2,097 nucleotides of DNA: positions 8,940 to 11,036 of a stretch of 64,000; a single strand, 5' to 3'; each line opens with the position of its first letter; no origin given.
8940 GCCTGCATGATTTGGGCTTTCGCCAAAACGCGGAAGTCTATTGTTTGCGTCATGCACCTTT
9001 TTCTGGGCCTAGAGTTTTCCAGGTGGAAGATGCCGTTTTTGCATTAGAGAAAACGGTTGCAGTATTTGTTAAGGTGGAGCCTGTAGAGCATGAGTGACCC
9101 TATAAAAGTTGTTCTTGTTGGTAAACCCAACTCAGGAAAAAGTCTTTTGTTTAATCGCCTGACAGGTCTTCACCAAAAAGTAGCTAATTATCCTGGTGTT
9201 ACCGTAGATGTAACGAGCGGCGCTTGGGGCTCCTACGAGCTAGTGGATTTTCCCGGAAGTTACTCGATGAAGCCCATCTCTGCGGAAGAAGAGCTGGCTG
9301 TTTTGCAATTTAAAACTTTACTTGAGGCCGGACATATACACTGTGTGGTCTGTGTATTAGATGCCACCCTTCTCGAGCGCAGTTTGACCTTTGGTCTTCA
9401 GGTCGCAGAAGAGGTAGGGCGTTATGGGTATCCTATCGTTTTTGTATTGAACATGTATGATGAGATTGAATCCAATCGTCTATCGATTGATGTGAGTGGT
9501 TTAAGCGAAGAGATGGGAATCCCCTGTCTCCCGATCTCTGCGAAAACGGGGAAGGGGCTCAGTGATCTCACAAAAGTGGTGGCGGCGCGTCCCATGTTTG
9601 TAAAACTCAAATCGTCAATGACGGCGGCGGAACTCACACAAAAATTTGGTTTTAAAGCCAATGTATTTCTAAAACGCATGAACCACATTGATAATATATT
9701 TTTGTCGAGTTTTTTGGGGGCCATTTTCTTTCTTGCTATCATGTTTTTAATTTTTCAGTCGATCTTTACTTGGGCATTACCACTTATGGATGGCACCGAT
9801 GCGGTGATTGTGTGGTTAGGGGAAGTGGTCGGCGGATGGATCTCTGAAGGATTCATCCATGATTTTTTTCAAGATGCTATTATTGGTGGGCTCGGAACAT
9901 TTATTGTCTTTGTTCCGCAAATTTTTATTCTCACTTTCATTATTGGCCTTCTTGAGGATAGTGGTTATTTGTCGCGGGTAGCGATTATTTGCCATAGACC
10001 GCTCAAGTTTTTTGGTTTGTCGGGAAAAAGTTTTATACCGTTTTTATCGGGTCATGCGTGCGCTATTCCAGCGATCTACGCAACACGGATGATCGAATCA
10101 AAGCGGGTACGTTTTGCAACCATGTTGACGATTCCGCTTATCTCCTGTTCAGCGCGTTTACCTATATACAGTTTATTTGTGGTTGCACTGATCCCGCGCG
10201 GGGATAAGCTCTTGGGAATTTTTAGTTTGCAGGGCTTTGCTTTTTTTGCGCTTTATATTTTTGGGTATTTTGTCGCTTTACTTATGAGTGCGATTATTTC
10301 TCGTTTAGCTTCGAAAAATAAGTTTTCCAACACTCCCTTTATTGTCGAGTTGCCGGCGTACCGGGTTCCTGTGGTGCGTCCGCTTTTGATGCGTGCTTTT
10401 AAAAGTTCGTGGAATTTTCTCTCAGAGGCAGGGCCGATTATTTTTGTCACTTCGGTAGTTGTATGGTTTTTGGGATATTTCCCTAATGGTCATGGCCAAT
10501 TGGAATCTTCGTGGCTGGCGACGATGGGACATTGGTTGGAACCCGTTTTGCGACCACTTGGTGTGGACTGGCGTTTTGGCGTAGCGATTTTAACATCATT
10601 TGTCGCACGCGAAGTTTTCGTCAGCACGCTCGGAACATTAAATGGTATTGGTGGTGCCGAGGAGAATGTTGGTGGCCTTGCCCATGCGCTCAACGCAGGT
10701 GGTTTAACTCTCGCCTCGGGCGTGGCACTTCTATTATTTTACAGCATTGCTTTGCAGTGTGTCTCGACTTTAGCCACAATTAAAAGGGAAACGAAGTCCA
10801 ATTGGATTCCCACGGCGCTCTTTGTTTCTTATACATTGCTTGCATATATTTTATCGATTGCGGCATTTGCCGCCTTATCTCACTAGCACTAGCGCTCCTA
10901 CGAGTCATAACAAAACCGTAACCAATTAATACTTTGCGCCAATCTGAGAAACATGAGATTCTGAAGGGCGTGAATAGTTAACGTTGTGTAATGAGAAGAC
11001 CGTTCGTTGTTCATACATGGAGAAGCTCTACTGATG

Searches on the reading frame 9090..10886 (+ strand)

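Call 63: search_protein_families(library=pfam, proteins=[window:9090-10886:+], max_evalue=0.001)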
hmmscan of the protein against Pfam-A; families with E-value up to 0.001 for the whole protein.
window:9090-10886:+ (598 aa): 5 families
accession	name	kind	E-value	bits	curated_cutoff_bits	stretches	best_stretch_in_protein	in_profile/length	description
PF02421.24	FeoB_N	-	2.4e-43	147.8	27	1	6-162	2-154/156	Ferrous iron transport protein B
PF07670.19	Gate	-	4.3e-32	111.1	29.6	2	446-569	3-102/104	Nucleoside recognition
PF01926.29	MMR_HSR1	-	7.9e-17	61.8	21.9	1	6-121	1-112/113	50S ribosome-binding GTPase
PF07664.17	FeoB_C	-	8.2e-10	38.7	26.6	1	386-436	2-51/54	Ferrous iron transport protein B C terminus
PF09439.16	SRPRB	-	0.00045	20.1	25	1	6-99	5-89/178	Signal recognition particle receptor beta subunit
